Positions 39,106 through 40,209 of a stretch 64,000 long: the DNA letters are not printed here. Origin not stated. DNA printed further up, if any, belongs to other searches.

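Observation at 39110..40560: AT-rich island carrying a type II R-M pair (DPPY beta-class MTase plus small REase candidate)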

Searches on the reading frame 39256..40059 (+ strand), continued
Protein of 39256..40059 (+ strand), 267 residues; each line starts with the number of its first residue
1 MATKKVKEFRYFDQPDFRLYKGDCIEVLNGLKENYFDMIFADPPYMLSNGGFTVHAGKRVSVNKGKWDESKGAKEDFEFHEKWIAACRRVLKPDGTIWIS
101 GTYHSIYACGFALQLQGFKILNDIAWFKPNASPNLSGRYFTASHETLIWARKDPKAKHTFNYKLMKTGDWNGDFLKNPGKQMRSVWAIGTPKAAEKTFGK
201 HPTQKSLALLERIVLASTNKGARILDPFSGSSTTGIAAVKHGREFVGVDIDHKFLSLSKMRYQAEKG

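Call 69: search_protein_families(library=pfam, proteins=[L088:3812-4285:+, L089:3814-4431:+, L090:3933-4457:+, L091:3828-4448:+], max_evalue=0.1)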
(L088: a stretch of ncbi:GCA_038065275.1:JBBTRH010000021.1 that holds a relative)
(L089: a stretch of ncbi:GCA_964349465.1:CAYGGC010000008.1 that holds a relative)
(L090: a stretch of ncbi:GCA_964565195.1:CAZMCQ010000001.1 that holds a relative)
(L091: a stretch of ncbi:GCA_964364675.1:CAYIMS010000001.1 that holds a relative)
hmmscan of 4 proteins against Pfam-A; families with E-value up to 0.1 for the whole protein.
L088:3812-4285:+ (157 aa): 1 family
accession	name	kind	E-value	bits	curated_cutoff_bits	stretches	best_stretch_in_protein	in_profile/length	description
PF18324.6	Isocitrate_DH_C_bact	-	0.027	15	25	1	4-70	30-98/110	Bacterial isocitrate dehydrogenase, C-terminal domain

L089:3814-4431:+ (205 aa): 2 families
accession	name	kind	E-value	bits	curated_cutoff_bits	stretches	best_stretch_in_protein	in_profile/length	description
PF02976.21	MutH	-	3.7e-06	27.2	23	1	69-124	18-74/103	DNA mismatch repair enzyme MutH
PF15515.12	MvaI_BcnI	-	5.8e-05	23.6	25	1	43-78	20-55/227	MvaI/BcnI restriction endonuclease family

L090:3933-4457:+ (174 aa): 1 family
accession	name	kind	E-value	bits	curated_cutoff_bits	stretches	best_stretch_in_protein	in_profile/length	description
PF20472.4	PDDEXK_11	-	0.00019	21.6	23.7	1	86-107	60-81/145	PD-(D/E)XK nuclease superfamily domain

L091:3828-4448:+ (206 aa): 2 families
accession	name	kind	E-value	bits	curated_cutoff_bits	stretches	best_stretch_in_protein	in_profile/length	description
PF02976.21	MutH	-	2.7e-09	37.3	23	1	64-123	16-76/103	DNA mismatch repair enzyme MutH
PF15515.12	MvaI_BcnI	-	0.02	15.4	25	1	38-84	18-66/227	MvaI/BcnI restriction endonuclease family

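Call 70: search_solved_structures(query=L091:3828-4448:+, max_evalue=1)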
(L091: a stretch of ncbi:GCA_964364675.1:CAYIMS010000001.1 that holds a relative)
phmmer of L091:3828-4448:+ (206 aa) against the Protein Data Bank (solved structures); distinct sequences matched with E-value up to 1: 4.
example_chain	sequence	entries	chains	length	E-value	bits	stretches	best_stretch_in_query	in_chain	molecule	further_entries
2azo_A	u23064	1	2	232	1.1e-05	28.4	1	14-196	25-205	MUTH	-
1azo_A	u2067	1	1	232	1.3e-05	28.2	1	14-196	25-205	MUTH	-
2aoq_A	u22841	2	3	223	0.005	19.7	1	35-190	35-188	DNA mismatch repair protein mutH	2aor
4pbq_A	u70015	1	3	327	0.24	14.2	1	66-109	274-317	Putative TRAP PERIPLASMIC SOLUTE BINDING PROTEIN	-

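Call 85: get_annotated_region(hit=H18, flank=1500)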
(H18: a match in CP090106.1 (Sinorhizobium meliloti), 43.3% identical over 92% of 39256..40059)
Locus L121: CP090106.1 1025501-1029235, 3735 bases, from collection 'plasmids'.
description: Sinorhizobium meliloti strain Ak57 plasmid pSymB, complete sequence
organism: Sinorhizobium meliloti (NCBI taxid 382)
taxonomy: Bacteria; Pseudomonadota; Alphaproteobacteria; Hyphomicrobiales; Rhizobiaceae; Sinorhizobium; Sinorhizobium meliloti
host: -; source: Medicago,Cell culture,Plant nodule; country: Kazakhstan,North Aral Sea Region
typing (MOB-suite, as given by PLSDB): non-mobilizable
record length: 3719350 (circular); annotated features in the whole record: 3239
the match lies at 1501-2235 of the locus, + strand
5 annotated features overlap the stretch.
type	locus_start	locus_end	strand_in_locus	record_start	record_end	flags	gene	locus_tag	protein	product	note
CDS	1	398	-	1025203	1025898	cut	-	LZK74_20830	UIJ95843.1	HAD family hydrolase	-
CDS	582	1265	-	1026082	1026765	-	-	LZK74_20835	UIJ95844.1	winged helix-turn-helix domain-containing protein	-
CDS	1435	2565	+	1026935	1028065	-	-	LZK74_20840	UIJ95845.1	site-specific DNA-methyltransferase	-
CDS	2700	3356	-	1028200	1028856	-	-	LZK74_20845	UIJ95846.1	HAD family phosphatase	-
CDS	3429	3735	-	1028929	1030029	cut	mutY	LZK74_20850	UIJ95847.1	A/G-specific adenine glycosylase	-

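Call 86: get_annotated_region(hit=H38, flank=1200)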
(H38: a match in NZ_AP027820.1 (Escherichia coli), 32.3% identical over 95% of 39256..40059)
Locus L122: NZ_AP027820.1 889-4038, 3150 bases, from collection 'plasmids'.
description: Escherichia coli strain 2017.15.02CC plasmid p2017.15.02CC_2, complete sequence
organism: Escherichia coli (NCBI taxid 562)
taxonomy: Bacteria; Pseudomonadota; Gammaproteobacteria; Enterobacterales; Enterobacteriaceae; Escherichia; Escherichia coli
host: -; source: Homo sapiens,whole organism,feces; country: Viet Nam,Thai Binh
typing (MOB-suite, as given by PLSDB): mobilizable; replicon ColRNAI_rep_cluster_1987; relaxase MOBP,MOBP
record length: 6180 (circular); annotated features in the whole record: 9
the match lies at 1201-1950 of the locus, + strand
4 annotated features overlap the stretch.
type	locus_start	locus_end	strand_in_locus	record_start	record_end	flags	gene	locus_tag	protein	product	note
CDS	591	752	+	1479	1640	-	-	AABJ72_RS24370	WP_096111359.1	replication initiation protein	-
CDS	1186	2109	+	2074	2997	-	yhdJ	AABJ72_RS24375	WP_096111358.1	adenine-specific DNA-methyltransferase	GO:0006306 - DNA methylation [Evidence IEA]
CDS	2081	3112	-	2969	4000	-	-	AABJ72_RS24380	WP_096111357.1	type II restriction endonuclease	-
CDS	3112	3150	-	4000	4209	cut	-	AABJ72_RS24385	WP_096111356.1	helix-turn-helix transcriptional regulator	-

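Call 87: get_annotated_region(hit=H19, flank=2500)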
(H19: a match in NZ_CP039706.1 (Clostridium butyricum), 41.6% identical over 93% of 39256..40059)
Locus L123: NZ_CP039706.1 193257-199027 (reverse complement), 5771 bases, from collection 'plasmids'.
description: Clostridium butyricum strain 4-1 plasmid p-butyl_plas_4-1, complete sequence
organism: Clostridium butyricum (NCBI taxid 1492)
taxonomy: Bacteria; Bacillota; Clostridia; Eubacteriales; Clostridiaceae; Clostridium; Clostridium butyricum
host: -; source: Homo sapiens,isolation from The first stool of the new borne,first stool of the newborn; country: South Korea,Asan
typing (MOB-suite, as given by PLSDB): non-mobilizable
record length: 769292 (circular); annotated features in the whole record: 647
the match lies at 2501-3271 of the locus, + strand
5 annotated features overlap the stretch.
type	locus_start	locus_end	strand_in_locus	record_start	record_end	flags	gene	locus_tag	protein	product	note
CDS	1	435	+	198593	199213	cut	-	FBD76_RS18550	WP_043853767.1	superoxide dismutase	-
CDS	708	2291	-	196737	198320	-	-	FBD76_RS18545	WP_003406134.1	IS1182-like element ISClbu1 family transposase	GO:0006313 - DNA transposition [Evidence IEA]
CDS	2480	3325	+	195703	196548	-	-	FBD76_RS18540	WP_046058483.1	site-specific DNA-methyltransferase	GO:0009307 - DNA restriction-modification system [Evidence IEA]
CDS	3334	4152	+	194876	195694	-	-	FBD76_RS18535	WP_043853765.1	DNA adenine methylase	-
CDS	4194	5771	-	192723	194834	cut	-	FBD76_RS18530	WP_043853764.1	hypothetical protein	-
